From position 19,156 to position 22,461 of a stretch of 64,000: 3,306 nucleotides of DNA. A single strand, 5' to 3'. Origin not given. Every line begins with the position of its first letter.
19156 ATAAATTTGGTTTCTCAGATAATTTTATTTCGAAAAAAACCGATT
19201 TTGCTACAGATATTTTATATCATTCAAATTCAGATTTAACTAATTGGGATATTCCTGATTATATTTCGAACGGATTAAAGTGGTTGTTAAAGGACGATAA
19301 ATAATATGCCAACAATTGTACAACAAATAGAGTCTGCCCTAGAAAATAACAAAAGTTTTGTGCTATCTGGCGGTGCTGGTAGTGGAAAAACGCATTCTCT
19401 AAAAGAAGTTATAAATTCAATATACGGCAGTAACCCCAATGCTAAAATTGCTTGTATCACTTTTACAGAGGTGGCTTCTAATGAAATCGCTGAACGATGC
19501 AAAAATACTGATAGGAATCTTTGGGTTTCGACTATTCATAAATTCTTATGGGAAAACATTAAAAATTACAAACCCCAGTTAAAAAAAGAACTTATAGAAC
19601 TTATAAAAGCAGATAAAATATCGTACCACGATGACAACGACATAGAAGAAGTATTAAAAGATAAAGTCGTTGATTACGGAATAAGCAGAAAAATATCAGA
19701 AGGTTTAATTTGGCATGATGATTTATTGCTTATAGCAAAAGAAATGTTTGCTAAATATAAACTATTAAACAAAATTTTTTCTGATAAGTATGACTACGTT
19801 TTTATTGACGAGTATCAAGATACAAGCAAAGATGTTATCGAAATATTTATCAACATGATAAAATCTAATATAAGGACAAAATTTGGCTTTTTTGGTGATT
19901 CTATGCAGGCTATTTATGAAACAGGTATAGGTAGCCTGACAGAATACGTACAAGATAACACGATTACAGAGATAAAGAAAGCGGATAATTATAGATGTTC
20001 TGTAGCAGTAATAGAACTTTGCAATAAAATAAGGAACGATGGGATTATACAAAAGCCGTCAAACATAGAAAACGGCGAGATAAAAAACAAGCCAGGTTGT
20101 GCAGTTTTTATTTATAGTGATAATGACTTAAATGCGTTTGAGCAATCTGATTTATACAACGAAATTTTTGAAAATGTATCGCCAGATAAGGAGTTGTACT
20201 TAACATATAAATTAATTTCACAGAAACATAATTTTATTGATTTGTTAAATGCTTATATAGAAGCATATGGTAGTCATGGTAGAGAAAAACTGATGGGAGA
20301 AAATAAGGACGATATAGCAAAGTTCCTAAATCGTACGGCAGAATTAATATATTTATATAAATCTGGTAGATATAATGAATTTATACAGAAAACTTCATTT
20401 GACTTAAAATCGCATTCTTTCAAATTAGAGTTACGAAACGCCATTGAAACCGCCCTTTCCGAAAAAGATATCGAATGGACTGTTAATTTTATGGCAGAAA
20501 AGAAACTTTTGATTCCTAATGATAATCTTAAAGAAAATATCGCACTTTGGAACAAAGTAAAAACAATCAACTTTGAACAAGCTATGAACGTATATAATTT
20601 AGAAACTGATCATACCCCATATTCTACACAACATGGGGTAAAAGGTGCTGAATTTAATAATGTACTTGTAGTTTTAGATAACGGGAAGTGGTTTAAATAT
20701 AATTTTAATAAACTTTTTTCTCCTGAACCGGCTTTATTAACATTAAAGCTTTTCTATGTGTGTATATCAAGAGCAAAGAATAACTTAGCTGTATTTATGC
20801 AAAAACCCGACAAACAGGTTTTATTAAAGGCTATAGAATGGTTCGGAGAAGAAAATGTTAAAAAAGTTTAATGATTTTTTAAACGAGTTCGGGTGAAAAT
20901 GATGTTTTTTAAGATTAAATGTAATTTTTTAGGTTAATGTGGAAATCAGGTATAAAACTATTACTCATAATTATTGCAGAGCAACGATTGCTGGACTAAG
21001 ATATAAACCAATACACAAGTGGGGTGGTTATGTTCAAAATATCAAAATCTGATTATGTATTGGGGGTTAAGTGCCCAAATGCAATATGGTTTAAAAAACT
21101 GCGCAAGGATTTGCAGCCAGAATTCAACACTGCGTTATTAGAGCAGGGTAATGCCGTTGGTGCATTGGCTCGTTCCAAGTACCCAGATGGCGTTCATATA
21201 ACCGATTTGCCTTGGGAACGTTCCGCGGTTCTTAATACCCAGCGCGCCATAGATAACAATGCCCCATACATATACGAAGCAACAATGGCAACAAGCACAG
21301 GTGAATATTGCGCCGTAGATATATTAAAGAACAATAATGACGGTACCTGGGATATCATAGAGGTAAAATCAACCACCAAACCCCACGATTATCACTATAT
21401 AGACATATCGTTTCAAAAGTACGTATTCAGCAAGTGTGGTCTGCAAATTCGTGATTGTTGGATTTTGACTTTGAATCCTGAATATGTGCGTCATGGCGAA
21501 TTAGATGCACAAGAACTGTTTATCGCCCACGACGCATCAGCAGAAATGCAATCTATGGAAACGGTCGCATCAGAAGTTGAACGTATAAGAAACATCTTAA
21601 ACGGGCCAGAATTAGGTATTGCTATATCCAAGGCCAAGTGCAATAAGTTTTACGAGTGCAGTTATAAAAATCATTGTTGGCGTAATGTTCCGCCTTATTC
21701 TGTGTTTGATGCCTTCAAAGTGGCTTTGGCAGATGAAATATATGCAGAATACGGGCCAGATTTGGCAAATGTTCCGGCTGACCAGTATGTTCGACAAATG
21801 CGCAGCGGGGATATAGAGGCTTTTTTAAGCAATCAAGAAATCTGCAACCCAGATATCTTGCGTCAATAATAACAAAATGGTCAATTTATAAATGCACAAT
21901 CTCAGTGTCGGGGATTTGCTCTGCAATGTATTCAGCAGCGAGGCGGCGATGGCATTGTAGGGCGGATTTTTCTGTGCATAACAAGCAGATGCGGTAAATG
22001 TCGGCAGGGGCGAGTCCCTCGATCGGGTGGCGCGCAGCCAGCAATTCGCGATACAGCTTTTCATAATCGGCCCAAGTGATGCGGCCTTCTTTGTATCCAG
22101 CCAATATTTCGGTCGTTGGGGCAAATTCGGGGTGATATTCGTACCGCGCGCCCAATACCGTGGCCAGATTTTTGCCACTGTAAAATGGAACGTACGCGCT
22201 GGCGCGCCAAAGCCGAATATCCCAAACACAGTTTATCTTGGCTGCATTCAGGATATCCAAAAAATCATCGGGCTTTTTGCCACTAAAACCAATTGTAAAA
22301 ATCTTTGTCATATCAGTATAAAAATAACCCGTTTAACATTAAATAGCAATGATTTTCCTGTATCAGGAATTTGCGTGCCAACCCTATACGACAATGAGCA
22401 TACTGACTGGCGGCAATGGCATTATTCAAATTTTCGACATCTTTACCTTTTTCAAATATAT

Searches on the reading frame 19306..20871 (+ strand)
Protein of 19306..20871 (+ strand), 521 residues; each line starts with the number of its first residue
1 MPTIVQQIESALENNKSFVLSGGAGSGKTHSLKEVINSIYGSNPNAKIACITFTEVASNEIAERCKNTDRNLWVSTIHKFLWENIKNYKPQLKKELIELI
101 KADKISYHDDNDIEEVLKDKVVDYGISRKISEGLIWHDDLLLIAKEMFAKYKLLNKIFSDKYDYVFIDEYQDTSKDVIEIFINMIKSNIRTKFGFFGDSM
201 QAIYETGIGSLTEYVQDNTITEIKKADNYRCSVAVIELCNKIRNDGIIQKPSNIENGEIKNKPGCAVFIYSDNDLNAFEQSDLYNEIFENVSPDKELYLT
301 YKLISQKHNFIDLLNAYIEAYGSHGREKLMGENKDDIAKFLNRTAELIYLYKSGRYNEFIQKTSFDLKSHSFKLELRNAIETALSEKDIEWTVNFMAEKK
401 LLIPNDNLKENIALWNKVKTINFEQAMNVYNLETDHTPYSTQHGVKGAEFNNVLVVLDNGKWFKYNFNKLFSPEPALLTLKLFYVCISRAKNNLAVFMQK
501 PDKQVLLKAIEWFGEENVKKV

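Call 8: search_protein_families(library=padloc, proteins=[window:19306-20871:+], max_evalue=0.01)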
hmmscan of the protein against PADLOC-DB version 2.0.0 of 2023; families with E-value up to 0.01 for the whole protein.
window:19306-20871:+ (521 aa): 51 families (the best 25 are shown)
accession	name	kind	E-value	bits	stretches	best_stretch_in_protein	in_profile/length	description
PDLC00135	GajB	-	2e-151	503.9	2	5-318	10-335/603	UrvD helicase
PDLC00115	GajB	-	4.5e-102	340.5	2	92-317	1-236/537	UrvD helicase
PDLC00125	GajB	-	7.6e-99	330.3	3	134-409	201-494/669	UrvD helicase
PDLC00113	GajB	-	2.8e-77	258.6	1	5-520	17-575/579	UrvD helicase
PDLC00111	GajB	-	4.6e-72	241.6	2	5-359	13-400/625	UrvD helicase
PDLC00143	GajB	-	2.3e-68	229.3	3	111-354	149-405/632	UrvD helicase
PDLC00128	GajB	-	6.9e-66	221.3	3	130-328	230-430/685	UrvD helicase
PDLC00109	GajB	-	3.4e-55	185.6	3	131-461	145-489/647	UrvD helicase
PDLC00137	GajB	-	1.6e-48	164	3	133-258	240-366/679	UrvD helicase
PDLC00119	GajB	-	2e-46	157.1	2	131-501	188-546/565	UrvD helicase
PDLC03802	RTasHel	-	6.6e-33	112.5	2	137-258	168-287/675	DRT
PDLC00127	GajB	-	1.6e-32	110.8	3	9-90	14-101/594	UrvD helicase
PDLC00117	GajB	-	1.4e-30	104.4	2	131-500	188-576/604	UrvD helicase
PDLC00122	GajB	-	8.7e-30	102.1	1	9-500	10-474/502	UrvD helicase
PDLC00132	GajB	-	2.2e-29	100.6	2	130-250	183-306/625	UrvD helicase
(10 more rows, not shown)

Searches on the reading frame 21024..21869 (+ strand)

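Call 7: search_protein_families(library=pfam, proteins=[window:21024-21869:+], max_evalue=0.01)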
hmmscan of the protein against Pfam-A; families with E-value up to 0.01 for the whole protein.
window:21024-21869:+ (281 aa): 1 family
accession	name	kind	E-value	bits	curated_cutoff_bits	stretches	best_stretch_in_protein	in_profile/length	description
PF01930.23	Cas_Cas4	-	1.8e-05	25.3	22.7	1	94-219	52-159/160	Domain of unknown function DUF83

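Call 8: search_protein_families(library=padloc, proteins=[window:21024-21869:+], max_evalue=0.01)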
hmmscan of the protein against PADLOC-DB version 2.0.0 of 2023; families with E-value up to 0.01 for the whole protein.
window:21024-21869:+ (281 aa): 4 families
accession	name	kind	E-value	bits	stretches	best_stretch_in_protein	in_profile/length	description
PDLC01447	Cas4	-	1.3e-06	26.9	1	11-221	13-160/161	"CAS-I,CAS-II,CAS-III,CAS-IV,CAS-V,CAS-VI; acquisition_associated"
PDLC01611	Cas4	-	6.8e-06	24.5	1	67-219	53-157/158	"CAS-I,CAS-II,CAS-III,CAS-IV,CAS-V,CAS-VI; acquisition_associated"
PDLC01771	Cas4b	-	2.1e-05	22.7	1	94-220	57-160/162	-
PDLC01250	Cas4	-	0.00012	20.4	1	17-219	12-168/168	"CAS-I,CAS-II,CAS-III,CAS-IV,CAS-V,CAS-VI; acquisition_associated"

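Call 90: search_protein_families(library=phrogs, proteins=[window:21024-21869:+], max_evalue=0.001)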
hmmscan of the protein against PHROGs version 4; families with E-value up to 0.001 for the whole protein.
window:21024-21869:+ (281 aa): 0 families

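Call 91: search_protein_families(library=ncbifam, proteins=[window:21024-21869:+], max_evalue=0.001)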
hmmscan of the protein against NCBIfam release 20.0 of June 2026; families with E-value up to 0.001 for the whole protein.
window:21024-21869:+ (281 aa): 1 family
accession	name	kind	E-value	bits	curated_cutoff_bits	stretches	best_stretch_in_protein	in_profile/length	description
NF045869.1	UU173_fam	subfamily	0.00066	18.7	225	1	69-208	117-260/650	UU173 family protein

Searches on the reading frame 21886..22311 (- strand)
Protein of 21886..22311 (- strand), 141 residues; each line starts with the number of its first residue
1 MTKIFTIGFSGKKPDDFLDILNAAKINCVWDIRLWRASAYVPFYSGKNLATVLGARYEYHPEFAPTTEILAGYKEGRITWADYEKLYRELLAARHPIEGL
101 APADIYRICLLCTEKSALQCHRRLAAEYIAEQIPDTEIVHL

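Call 7: search_protein_families(library=pfam, proteins=[window:21886-22311:-], max_evalue=0.01)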
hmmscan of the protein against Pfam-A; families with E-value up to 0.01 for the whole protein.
window:21886-22311:- (141 aa): 3 families
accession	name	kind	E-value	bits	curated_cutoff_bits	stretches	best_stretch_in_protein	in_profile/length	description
PF04343.18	DUF488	-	6.6e-17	62.7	22.2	1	15-129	3-121/121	Domain of unknown function DUF488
PF22751.1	DUF488-N3a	-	2.6e-09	37.8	27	1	58-132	37-117/118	Active DUF488-N3 subclade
PF22752.1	DUF488-N3i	-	0.0028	18.6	27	1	57-132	37-114/131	Inactive DUF488-N3 subclade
